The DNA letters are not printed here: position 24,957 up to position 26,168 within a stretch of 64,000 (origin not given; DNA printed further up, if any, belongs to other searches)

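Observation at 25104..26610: EF-Ts homologue translationally coupled to a PadR repressor behind a perfect PadR-type operator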

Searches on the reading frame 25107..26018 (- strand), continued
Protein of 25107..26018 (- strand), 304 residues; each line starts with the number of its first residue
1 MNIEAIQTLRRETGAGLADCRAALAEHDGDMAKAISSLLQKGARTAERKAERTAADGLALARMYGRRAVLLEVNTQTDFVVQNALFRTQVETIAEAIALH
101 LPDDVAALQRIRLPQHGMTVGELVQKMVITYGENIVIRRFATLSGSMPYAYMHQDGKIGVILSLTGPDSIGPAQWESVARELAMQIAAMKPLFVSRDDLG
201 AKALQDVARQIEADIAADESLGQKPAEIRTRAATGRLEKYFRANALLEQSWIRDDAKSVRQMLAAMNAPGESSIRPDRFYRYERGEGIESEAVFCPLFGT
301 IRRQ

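Call 79: find_related_loci(query=A1, collection=viral_contigs, flank=3000)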
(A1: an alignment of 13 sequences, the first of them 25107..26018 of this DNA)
Query A1 (304 aa) in viral_contigs; peptide patterns used: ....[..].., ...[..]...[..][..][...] (x = any residue, [..] = any of these).
49 stretches matched a pattern, but none encodes a relative of the query by tblastn (E <= 1e-3).
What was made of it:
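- Tried and rejected: The IMG/VR scan was negative (call 79).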
